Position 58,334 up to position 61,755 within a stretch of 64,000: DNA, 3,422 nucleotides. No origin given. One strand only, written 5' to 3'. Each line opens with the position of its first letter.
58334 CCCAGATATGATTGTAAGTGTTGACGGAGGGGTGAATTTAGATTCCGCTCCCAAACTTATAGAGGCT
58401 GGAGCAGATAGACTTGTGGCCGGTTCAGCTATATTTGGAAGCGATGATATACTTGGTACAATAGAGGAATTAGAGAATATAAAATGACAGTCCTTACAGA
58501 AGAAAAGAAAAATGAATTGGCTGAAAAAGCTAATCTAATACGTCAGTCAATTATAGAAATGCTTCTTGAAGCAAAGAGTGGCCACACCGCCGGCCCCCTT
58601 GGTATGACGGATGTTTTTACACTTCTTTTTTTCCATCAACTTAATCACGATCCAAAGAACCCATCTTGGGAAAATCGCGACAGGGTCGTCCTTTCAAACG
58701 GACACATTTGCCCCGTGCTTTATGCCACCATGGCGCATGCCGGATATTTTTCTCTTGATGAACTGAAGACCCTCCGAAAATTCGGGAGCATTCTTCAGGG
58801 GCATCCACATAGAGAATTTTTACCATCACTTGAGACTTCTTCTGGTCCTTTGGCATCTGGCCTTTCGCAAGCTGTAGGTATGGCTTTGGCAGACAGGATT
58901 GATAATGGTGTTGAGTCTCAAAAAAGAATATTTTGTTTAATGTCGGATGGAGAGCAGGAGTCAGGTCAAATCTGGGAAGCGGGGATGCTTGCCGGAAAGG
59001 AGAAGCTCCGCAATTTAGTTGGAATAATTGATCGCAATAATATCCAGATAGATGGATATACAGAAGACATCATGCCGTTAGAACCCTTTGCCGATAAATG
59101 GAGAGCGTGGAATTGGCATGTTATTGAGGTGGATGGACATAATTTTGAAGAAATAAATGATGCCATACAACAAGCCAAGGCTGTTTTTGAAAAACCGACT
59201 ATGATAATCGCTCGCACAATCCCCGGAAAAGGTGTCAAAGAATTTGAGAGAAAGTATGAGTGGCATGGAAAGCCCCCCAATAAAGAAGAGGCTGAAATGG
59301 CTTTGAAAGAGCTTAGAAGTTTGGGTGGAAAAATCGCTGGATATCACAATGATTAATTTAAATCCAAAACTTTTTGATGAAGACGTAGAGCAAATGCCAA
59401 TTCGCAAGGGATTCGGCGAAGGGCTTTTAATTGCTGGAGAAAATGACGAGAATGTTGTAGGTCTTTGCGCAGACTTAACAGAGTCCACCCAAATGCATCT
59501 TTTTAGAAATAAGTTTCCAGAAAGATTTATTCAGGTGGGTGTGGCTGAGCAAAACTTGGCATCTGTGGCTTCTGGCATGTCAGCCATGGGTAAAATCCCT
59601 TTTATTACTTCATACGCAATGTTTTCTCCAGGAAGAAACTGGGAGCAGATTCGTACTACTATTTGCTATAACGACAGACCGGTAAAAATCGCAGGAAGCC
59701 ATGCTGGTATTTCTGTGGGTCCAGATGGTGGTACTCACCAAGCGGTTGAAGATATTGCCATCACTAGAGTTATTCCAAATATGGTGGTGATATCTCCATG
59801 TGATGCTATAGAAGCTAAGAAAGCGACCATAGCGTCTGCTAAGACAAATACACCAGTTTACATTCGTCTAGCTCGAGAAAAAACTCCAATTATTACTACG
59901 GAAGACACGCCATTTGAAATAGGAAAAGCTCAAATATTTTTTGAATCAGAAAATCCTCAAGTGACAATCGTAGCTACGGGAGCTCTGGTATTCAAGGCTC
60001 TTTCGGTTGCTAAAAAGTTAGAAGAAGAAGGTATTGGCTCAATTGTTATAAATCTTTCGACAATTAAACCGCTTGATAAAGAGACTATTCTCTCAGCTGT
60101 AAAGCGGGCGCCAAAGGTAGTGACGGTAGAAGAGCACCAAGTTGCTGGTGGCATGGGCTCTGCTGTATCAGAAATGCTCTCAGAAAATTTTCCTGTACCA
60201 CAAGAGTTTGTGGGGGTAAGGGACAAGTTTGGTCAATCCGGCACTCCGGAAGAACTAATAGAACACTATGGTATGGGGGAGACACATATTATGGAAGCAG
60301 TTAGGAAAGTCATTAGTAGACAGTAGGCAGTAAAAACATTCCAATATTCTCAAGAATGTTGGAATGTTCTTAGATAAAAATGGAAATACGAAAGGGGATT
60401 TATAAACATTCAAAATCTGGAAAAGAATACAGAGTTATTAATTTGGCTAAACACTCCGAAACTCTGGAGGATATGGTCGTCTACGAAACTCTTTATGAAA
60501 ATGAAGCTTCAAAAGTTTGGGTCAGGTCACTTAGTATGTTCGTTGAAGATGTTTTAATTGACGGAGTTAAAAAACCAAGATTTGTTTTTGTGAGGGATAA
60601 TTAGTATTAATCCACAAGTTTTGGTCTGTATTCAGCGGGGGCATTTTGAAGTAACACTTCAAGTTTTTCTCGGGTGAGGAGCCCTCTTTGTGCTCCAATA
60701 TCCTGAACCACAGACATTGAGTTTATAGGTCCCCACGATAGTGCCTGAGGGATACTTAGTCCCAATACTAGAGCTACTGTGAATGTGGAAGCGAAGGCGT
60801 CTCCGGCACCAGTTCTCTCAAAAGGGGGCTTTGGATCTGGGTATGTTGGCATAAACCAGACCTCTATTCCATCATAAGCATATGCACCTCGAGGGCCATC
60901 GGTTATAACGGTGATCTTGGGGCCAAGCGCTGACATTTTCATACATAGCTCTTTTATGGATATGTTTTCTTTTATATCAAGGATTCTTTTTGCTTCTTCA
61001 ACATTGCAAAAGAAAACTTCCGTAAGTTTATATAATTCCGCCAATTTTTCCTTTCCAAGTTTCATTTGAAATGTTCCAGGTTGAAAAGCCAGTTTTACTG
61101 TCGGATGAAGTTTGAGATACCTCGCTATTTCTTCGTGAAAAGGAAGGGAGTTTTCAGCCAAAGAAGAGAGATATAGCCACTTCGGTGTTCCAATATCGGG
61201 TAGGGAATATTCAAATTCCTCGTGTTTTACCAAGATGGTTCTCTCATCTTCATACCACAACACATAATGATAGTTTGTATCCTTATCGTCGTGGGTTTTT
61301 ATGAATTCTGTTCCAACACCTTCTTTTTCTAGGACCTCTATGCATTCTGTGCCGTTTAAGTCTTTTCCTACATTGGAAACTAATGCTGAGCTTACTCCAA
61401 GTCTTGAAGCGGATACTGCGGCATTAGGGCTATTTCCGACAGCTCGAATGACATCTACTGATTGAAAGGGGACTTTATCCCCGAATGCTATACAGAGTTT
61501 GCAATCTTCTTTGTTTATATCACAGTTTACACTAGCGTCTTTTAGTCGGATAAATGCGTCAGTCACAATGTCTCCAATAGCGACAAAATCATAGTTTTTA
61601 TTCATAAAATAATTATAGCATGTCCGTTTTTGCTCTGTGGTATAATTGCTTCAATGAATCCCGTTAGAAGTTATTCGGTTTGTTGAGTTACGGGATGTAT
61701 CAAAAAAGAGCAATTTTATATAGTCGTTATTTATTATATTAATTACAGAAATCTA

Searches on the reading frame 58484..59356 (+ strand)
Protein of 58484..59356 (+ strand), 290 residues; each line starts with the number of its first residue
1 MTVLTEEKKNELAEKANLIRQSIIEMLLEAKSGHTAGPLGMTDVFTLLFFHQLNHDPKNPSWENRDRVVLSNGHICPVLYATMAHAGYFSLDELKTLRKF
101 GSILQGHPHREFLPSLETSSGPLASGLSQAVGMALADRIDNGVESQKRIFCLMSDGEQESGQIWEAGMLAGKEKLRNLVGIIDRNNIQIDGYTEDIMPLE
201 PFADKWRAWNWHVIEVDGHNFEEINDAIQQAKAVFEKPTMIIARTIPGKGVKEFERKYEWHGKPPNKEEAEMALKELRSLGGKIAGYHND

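Call 96: search_protein_families(library=pfam, proteins=[window:58484-59356:+], max_evalue=0.00001)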
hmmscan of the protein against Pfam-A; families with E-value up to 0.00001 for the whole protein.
window:58484-59356:+ (290 aa): 2 families
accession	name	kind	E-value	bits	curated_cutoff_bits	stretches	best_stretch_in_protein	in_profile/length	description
PF00456.26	Transketolase_N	-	2.4e-62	211.3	22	1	15-273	5-271/334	Transketolase, thiamine diphosphate binding domain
PF13292.11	DXP_synthase_N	-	2.3e-10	40.6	21.2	1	7-189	13-175/274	1-deoxy-D-xylulose-5-phosphate synthase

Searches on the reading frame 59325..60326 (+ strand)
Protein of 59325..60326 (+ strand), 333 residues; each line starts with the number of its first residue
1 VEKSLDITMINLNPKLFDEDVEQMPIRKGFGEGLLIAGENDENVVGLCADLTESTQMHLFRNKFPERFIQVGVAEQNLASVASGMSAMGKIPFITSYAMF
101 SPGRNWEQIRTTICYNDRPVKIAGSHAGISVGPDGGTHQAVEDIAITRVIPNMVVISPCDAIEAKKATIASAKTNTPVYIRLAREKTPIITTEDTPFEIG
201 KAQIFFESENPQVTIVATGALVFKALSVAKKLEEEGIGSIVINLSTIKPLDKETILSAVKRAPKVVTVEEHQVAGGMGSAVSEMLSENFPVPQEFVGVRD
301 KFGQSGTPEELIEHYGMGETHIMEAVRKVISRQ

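Call 96: search_protein_families(library=pfam, proteins=[window:59325-60326:+], max_evalue=0.00001)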
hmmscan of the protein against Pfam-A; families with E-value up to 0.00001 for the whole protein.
window:59325-60326:+ (333 aa): 3 families
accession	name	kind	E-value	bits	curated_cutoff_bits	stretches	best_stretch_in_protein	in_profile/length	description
PF02779.29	Transket_pyr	-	2.2e-39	135.3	27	1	23-187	2-172/174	Transketolase, pyrimidine binding domain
PF02780.25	Transketolase_C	-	4e-31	108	25.9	1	207-322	6-124/124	Transketolase, C-terminal domain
PF22613.1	Transketolase_C_1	-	5.7e-08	33.4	27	1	207-317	7-112/113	Transketolase-like TK C-terminal domain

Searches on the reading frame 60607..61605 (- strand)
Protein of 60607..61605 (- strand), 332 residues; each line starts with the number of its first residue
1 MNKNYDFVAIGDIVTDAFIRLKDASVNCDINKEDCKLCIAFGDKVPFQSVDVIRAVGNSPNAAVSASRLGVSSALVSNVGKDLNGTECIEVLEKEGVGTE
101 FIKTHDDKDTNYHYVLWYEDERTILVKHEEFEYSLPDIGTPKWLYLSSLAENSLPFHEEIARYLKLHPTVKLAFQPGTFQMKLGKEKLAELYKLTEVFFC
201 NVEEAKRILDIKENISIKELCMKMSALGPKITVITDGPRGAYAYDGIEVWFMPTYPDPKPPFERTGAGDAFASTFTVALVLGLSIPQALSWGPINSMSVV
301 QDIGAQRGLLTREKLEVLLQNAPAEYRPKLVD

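Call 96: search_protein_families(library=pfam, proteins=[window:60607-61605:-], max_evalue=0.00001)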
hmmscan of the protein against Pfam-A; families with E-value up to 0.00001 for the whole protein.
window:60607-61605:- (332 aa): 1 family
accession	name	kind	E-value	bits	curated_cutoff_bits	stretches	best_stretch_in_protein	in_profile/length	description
PF00294.29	PfkB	-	5.9e-31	108.4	25.8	1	56-309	36-299/302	pfkB family carbohydrate kinase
